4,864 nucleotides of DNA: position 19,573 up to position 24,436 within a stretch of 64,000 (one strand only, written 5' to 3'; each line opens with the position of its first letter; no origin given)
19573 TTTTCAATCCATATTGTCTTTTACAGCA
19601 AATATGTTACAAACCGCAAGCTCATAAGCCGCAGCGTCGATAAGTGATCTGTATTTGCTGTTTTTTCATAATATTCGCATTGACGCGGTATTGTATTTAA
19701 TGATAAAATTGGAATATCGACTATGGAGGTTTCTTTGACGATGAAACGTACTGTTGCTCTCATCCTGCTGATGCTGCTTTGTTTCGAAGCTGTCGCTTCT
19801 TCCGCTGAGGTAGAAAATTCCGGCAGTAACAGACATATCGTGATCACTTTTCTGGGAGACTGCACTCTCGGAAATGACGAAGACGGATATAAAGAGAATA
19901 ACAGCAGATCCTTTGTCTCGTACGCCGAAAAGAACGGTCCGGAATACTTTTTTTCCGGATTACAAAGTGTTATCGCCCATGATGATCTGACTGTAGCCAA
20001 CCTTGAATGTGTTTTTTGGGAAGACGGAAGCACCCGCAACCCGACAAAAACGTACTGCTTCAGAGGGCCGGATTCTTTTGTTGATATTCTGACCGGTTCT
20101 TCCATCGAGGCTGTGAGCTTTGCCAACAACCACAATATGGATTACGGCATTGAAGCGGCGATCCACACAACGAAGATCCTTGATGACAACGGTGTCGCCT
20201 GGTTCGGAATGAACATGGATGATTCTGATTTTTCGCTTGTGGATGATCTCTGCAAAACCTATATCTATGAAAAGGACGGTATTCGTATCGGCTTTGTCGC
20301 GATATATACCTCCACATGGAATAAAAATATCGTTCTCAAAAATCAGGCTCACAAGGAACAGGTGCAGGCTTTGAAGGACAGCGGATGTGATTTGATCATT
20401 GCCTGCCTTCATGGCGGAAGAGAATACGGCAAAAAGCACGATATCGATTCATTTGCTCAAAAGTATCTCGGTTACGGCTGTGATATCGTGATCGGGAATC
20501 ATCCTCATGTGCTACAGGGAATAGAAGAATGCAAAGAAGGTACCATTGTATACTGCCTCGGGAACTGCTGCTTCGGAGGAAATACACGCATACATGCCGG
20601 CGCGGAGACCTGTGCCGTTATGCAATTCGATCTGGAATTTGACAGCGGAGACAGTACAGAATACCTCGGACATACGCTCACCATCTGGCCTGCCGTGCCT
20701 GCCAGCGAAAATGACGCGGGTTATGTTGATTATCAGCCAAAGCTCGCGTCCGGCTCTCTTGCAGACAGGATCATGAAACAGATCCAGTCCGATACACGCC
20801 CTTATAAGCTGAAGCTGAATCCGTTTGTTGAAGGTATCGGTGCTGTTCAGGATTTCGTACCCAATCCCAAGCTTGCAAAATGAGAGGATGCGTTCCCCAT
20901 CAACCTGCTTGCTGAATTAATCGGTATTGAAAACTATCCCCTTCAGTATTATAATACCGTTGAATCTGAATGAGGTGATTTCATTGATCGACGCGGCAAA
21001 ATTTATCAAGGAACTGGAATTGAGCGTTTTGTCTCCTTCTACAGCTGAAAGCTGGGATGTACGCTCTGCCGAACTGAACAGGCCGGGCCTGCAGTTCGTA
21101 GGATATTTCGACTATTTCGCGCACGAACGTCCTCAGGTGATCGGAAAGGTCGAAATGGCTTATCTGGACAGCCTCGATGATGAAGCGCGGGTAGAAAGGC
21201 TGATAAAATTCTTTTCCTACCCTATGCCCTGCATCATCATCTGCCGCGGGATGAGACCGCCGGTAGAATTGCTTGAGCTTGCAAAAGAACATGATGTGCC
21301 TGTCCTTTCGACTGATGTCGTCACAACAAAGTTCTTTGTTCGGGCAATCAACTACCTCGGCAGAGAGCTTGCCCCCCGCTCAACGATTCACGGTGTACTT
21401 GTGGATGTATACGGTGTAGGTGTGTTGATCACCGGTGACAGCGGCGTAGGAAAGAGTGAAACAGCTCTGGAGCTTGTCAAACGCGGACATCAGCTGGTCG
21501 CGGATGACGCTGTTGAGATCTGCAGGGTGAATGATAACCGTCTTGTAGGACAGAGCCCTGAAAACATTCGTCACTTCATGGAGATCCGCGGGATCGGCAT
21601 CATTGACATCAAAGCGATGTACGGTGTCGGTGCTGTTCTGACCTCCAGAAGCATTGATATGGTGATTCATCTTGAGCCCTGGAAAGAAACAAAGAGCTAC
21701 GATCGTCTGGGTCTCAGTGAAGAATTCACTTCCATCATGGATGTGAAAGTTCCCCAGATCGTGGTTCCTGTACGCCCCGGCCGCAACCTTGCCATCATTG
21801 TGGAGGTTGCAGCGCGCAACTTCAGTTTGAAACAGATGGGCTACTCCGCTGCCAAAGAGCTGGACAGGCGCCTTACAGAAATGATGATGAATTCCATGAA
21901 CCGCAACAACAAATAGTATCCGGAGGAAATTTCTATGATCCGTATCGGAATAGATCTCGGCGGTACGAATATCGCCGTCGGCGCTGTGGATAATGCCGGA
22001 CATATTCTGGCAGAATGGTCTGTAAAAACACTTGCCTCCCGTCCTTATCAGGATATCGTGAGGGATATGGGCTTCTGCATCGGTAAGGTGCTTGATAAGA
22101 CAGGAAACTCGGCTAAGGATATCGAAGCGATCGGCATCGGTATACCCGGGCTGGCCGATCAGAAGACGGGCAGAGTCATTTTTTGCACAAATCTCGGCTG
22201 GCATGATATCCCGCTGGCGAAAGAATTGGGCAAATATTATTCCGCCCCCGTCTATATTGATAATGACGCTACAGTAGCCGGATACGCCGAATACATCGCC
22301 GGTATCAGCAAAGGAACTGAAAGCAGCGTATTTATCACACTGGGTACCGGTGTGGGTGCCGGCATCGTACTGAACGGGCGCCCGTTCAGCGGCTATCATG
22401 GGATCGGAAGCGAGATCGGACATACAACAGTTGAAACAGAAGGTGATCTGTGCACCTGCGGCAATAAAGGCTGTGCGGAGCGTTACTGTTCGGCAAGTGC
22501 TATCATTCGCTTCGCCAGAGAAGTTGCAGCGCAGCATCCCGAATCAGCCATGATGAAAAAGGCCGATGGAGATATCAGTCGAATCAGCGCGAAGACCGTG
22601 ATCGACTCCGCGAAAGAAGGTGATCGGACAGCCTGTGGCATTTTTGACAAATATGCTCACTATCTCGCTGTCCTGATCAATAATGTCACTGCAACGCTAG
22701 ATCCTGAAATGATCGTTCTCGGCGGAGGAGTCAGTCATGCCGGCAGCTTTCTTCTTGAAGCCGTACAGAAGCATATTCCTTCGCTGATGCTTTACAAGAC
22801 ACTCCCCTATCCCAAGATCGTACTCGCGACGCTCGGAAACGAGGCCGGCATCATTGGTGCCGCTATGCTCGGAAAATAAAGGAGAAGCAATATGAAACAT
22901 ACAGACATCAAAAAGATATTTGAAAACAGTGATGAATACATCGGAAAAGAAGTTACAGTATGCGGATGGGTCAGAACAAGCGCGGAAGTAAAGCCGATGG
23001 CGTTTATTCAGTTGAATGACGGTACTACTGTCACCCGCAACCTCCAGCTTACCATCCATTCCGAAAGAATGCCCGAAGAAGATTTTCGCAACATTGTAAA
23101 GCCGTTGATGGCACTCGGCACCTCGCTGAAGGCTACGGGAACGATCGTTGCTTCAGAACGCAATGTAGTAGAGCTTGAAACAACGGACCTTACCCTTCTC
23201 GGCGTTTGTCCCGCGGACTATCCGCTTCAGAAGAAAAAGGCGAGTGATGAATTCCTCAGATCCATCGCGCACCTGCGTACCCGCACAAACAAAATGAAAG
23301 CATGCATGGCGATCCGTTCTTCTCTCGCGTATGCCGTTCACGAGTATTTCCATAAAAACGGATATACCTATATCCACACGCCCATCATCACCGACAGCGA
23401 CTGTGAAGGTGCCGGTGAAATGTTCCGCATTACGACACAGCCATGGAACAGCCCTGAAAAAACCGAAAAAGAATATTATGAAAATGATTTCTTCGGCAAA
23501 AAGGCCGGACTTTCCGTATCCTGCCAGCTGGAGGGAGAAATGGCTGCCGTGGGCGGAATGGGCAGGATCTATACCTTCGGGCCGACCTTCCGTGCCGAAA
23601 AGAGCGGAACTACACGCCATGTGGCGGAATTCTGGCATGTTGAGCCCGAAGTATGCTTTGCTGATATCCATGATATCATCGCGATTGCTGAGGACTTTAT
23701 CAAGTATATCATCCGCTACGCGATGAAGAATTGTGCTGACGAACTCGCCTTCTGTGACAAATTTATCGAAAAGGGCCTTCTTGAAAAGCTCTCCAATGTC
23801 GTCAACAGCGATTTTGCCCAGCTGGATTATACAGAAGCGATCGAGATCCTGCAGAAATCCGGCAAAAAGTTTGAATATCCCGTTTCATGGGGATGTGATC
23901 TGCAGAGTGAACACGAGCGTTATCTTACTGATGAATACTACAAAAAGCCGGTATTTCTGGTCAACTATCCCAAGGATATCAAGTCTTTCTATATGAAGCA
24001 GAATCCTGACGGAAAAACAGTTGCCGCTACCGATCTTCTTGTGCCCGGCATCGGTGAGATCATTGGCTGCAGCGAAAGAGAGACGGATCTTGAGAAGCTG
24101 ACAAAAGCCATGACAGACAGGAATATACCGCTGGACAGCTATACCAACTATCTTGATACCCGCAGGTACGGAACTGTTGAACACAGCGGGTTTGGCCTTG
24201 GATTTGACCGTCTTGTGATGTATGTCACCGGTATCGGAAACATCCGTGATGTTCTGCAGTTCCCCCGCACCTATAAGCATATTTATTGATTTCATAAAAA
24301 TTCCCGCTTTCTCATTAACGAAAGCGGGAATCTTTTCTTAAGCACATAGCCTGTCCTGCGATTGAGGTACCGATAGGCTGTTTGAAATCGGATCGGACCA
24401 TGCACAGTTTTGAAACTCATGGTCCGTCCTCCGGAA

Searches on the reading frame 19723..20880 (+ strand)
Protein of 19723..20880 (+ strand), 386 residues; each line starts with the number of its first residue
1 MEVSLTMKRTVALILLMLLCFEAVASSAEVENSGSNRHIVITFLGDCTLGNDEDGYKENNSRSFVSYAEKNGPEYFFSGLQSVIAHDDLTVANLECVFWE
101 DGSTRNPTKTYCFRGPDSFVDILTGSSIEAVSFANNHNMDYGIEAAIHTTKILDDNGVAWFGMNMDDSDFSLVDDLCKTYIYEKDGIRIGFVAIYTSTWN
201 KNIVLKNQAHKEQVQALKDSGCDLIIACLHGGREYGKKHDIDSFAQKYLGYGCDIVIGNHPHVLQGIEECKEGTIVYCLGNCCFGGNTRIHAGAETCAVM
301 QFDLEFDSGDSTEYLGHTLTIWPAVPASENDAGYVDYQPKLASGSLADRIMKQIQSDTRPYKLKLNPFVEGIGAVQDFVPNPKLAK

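Call 47: search_protein_families(library=pfam, proteins=[window:19723-20880:+], max_evalue=0.00001)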
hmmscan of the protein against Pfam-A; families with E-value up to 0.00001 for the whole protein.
window:19723-20880:+ (386 aa): 1 family
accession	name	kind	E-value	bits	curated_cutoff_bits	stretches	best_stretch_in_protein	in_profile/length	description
PF09587.15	PGA_cap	-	7.5e-44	150.6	27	1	41-284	2-253/255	Bacterial capsule synthesis protein PGA_cap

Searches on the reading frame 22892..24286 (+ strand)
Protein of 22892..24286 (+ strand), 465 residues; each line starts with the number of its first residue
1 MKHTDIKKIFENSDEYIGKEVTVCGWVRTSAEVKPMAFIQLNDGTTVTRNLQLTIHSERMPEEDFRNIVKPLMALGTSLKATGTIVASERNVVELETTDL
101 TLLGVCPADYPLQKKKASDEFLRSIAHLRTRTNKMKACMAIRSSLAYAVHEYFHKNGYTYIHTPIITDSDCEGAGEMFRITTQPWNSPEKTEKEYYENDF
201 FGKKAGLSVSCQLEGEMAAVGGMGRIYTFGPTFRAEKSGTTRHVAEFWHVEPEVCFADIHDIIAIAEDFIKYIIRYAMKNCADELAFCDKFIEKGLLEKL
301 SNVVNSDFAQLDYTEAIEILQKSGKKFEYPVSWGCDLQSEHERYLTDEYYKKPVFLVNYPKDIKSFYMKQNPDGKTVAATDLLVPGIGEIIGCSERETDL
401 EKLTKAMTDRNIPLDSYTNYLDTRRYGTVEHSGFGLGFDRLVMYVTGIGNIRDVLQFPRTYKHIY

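Call 47: search_protein_families(library=pfam, proteins=[window:22892-24286:+], max_evalue=0.00001)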
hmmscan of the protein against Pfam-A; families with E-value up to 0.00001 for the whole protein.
window:22892-24286:+ (465 aa): 2 families
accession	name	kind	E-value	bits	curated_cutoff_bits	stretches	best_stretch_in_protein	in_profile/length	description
PF00152.25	tRNA-synt_2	-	1.7e-67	228.2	25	1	125-460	8-307/308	tRNA synthetases class II (D, K and N)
PF01336.31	tRNA_anti-codon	-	3e-07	30.7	27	1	21-103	1-75/75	OB-fold nucleic acid binding domain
